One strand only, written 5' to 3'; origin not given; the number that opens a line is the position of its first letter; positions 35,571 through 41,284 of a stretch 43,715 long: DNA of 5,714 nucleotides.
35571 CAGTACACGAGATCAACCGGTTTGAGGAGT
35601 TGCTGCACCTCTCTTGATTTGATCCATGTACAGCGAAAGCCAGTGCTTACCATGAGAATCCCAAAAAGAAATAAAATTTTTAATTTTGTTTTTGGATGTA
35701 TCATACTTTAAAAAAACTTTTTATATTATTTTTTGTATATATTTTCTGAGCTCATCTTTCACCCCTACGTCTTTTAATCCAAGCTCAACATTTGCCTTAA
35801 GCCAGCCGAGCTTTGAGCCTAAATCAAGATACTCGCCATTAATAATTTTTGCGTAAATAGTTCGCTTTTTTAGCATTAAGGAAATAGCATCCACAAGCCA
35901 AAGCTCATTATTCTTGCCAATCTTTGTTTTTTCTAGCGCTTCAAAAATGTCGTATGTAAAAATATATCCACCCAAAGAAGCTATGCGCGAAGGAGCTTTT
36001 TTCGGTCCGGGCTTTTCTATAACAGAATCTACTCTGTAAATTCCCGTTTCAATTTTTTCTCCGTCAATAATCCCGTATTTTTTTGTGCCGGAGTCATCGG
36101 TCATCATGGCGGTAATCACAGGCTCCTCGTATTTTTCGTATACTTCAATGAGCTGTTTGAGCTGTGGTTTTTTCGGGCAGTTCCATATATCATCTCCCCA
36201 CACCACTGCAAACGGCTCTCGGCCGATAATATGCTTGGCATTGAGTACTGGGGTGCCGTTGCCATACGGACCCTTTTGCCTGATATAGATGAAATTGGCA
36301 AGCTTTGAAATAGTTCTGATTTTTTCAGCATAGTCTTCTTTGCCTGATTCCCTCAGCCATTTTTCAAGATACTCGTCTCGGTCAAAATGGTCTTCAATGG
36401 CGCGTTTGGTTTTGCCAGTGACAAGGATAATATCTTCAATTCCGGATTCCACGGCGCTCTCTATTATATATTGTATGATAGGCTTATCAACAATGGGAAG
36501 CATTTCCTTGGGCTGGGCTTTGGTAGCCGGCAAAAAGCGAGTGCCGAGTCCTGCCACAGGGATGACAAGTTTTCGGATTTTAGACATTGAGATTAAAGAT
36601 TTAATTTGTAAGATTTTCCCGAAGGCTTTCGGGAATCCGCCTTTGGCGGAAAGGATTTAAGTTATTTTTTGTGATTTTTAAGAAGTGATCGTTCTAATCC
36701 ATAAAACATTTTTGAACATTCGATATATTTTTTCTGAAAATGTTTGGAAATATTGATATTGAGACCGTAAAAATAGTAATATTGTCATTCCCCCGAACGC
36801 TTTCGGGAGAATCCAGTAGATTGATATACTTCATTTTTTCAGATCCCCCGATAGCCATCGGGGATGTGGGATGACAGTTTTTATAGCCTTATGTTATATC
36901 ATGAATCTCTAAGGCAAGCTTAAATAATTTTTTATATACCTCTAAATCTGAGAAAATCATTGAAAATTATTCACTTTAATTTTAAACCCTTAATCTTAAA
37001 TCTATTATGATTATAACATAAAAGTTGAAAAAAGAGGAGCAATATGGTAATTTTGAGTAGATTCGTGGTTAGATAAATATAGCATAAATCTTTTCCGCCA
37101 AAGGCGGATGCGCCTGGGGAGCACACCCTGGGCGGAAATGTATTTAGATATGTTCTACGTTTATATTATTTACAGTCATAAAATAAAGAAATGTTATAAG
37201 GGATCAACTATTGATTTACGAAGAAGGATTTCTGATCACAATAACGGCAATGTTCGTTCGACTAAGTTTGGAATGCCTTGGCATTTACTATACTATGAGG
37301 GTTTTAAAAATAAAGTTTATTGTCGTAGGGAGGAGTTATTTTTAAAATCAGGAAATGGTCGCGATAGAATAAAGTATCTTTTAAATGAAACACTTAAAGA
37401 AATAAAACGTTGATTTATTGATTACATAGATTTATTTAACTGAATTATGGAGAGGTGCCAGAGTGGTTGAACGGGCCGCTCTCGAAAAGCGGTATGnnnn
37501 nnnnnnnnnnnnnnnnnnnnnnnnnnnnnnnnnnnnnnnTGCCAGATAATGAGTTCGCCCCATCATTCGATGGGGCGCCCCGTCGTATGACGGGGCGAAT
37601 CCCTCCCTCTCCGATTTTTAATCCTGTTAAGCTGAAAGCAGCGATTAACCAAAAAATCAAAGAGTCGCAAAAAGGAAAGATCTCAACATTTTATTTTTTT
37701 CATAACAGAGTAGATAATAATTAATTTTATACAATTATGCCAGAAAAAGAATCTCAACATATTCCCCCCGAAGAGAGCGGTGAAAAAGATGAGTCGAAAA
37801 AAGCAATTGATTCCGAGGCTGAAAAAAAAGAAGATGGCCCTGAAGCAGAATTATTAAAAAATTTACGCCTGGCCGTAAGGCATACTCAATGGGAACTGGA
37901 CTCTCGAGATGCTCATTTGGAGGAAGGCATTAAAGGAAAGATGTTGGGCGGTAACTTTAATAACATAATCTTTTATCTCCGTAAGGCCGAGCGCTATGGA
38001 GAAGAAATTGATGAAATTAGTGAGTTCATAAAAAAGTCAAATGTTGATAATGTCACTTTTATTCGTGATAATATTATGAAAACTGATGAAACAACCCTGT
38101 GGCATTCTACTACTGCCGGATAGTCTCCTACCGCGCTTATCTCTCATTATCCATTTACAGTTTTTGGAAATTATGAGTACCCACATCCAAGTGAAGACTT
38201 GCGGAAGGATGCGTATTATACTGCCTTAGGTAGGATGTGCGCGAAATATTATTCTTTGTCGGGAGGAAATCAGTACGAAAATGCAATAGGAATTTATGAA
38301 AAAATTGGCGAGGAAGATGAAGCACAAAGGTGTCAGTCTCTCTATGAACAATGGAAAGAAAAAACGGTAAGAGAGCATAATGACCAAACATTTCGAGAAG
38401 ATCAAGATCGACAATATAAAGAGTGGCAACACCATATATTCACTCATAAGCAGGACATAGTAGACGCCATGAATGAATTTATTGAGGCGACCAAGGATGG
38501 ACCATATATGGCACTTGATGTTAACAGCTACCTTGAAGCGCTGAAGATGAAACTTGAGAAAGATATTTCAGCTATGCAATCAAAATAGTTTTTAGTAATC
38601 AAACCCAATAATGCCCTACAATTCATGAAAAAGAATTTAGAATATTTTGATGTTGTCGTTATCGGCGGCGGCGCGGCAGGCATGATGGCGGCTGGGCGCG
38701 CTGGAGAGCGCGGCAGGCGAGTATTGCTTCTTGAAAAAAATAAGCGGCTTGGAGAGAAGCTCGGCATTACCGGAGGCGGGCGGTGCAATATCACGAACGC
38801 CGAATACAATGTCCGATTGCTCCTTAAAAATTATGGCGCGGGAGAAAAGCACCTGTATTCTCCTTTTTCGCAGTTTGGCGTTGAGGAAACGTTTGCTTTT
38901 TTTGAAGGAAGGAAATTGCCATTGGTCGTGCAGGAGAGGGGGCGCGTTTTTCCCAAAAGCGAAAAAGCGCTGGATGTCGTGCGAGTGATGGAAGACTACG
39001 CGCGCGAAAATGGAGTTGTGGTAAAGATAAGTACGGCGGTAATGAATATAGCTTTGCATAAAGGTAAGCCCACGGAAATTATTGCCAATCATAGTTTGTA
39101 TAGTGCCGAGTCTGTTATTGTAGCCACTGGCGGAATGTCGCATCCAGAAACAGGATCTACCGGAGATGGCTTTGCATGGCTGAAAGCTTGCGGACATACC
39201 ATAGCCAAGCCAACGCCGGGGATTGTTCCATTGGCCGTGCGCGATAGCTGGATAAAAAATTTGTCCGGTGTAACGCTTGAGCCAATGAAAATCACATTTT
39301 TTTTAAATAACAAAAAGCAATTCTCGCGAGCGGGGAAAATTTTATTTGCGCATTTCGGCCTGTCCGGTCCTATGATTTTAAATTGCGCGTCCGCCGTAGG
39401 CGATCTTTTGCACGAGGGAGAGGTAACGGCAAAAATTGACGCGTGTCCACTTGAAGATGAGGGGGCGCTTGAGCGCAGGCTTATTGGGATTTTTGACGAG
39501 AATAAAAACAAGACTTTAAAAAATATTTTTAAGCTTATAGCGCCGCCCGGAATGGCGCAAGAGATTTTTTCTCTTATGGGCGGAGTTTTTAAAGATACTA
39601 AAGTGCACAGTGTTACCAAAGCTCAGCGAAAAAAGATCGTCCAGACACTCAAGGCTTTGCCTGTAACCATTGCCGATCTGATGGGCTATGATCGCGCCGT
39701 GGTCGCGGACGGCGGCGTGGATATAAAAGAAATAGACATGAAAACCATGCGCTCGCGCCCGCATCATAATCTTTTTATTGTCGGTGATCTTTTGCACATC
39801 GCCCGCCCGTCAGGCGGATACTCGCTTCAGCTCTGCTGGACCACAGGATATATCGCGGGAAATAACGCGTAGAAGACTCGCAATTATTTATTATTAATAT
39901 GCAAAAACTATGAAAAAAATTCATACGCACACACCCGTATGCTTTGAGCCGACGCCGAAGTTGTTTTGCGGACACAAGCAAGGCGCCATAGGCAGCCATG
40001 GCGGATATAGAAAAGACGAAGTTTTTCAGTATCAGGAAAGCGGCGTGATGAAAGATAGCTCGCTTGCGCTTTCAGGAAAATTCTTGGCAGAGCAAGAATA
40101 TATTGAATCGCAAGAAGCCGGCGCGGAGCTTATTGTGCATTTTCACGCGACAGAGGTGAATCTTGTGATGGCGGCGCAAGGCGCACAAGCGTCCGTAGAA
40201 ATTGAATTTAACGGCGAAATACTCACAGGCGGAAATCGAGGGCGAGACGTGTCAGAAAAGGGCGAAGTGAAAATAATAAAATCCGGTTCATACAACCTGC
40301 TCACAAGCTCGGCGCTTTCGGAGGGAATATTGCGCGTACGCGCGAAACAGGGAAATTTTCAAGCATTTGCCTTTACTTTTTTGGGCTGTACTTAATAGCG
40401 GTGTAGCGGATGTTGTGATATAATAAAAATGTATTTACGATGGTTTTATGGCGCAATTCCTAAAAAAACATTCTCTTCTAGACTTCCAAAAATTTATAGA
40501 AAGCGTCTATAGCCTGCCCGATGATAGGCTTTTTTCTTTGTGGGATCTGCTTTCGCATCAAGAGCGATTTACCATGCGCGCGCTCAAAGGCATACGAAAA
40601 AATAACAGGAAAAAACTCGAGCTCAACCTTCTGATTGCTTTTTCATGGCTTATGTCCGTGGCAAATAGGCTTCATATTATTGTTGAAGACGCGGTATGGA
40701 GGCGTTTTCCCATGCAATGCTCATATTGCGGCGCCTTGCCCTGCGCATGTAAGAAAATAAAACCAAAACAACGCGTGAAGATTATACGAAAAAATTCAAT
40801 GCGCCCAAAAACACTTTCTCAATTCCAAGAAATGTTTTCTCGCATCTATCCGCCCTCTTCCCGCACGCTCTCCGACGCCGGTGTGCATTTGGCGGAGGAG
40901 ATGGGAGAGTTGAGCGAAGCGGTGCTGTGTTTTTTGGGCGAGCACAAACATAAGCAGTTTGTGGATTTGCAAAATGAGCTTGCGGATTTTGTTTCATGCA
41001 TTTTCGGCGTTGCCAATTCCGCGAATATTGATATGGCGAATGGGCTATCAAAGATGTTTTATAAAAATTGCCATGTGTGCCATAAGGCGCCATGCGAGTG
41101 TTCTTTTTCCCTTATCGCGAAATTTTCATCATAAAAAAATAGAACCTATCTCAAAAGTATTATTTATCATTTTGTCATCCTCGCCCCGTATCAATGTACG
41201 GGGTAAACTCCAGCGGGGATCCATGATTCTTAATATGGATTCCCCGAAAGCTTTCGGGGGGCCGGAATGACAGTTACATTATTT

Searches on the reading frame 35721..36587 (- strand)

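Call 67: search_protein_families(library=pfam, proteins=[window:35721-36587:-], max_evalue=0.001)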
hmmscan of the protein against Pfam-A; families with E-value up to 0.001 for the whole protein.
window:35721-36587:- (288 aa): 2 families
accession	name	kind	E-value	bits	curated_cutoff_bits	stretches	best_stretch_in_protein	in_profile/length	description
PF00483.29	NTP_transferase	-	3.7e-28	99.2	21.2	1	8-267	3-240/245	Nucleotidyl transferase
PF12804.13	NTP_transf_3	-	0.00028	21.5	27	1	8-65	2-52/160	MobA-like NTP transferase domain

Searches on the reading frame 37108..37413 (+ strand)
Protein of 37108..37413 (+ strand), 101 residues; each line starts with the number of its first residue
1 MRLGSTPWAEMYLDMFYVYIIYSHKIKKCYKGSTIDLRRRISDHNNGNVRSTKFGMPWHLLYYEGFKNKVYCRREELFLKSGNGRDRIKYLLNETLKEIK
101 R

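Call 67: search_protein_families(library=pfam, proteins=[window:37108-37413:+], max_evalue=0.001)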
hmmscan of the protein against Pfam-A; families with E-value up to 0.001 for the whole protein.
window:37108-37413:+ (101 aa): 1 family
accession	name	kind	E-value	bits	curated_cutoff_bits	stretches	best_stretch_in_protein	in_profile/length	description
PF01541.30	GIY-YIG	-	6.8e-13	49.2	22.6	1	15-81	1-70/78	GIY-YIG catalytic domain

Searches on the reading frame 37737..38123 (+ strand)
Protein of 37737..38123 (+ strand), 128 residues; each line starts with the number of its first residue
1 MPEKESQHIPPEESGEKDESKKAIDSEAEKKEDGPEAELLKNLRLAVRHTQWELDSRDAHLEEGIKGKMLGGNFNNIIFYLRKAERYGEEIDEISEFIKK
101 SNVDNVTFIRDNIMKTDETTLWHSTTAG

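Call 67: search_protein_families(library=pfam, proteins=[window:37737-38123:+], max_evalue=0.001)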
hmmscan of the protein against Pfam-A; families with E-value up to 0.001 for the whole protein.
window:37737-38123:+ (128 aa): 0 families

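Call 77: search_protein_families(library=pfam, proteins=[window:37737-38123:+], max_evalue=0.1)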
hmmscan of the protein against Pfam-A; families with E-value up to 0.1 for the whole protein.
window:37737-38123:+ (128 aa): 2 families
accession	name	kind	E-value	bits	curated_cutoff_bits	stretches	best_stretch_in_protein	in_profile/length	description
PF09130.16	DUF1932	-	0.015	15.6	25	1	82-106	34-58/70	Domain of unknown function (DUF1932)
PF05816.16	TelA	-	0.022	14.3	30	1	20-102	31-110/332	Toxic anion resistance protein (TelA)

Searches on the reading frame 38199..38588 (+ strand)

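Call 67: search_protein_families(library=pfam, proteins=[window:38199-38588:+], max_evalue=0.001)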
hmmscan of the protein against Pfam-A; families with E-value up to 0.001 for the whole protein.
window:38199-38588:+ (129 aa): 0 families

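Call 77: search_protein_families(library=pfam, proteins=[window:38199-38588:+], max_evalue=0.1)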
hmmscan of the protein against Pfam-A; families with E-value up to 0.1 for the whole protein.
window:38199-38588:+ (129 aa): 2 families
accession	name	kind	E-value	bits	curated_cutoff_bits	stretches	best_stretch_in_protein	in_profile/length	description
PF10107.15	Endonuc_Holl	-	0.083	13.1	23.8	0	41-79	20-61/159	Endonuclease related to archaeal Holliday junction resolvase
PF09177.16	STX6_10_61_N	-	0.084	13.9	29.4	0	40-89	12-59/99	Syntaxin 6/10/61, N-terminal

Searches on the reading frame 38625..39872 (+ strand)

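Call 67: search_protein_families(library=pfam, proteins=[window:38625-39872:+], max_evalue=0.001)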
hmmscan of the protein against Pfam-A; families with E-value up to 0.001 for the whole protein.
window:38625-39872:+ (415 aa): 11 families
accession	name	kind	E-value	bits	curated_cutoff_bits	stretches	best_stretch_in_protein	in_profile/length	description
PF03486.20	HI0933_like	-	5.7e-75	252.3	50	1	9-413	2-243/244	HI0933-like protein Rossmann domain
PF22780.1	HI0933_like_1st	-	4.4e-31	108.4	27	1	198-360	2-165/165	HI0933-like protein barrel and H2TH domain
PF00890.30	FAD_binding_2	-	3.4e-11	43.4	20.4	1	9-173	1-206/414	FAD binding domain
PF01266.30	DAO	-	9.2e-09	35.7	27.9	1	9-43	1-35/353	FAD dependent oxidoreductase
PF13738.12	Pyr_redox_3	-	1.3e-08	34.9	30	1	115-176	80-140/305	Pyridine nucleotide-disulphide oxidoreductase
PF12831.13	FAD_oxidored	-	2.8e-08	33.9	27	1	9-58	1-48/416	FAD dependent oxidoreductase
PF07992.20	Pyr_redox_2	-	6.2e-08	32.8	26.1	1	8-42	1-36/291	Pyridine nucleotide-disulphide oxidoreductase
PF13450.12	NAD_binding_8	-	7.6e-06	26.6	21.9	1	12-43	1-32/68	NAD(P)-binding Rossmann-like domain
PF01134.28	GIDA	-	8e-05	22.3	22.1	0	9-40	1-33/391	Glucose inhibited division protein A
PF00070.33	Pyr_redox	-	8.5e-05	23.4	22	0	10-46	2-38/82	Pyridine nucleotide-disulphide oxidoreductase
PF01494.25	FAD_binding_3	-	0.00012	21.9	22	0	8-41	2-35/349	FAD binding domain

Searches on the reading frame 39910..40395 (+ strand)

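Call 67: search_protein_families(library=pfam, proteins=[window:39910-40395:+], max_evalue=0.001)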
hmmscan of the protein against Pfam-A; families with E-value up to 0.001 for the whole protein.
window:39910-40395:+ (161 aa): 1 family
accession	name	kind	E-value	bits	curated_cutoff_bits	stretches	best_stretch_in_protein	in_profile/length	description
PF17991.7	Thioredoxin_10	-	7.7e-25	88.6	27.1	1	21-157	7-141/142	Thioredoxin like C-terminal domain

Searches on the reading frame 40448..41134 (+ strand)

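Call 67: search_protein_families(library=pfam, proteins=[window:40448-41134:+], max_evalue=0.001)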
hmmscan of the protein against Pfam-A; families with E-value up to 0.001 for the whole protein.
window:40448-41134:+ (228 aa): 0 families

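Call 77: search_protein_families(library=pfam, proteins=[window:40448-41134:+], max_evalue=0.1)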
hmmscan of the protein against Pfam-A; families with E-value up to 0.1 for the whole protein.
window:40448-41134:+ (228 aa): 1 family
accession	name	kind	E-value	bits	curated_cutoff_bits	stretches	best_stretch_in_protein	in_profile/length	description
PF03819.22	MazG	-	0.0029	18.3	22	1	147-206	9-65/74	MazG nucleotide pyrophosphohydrolase domain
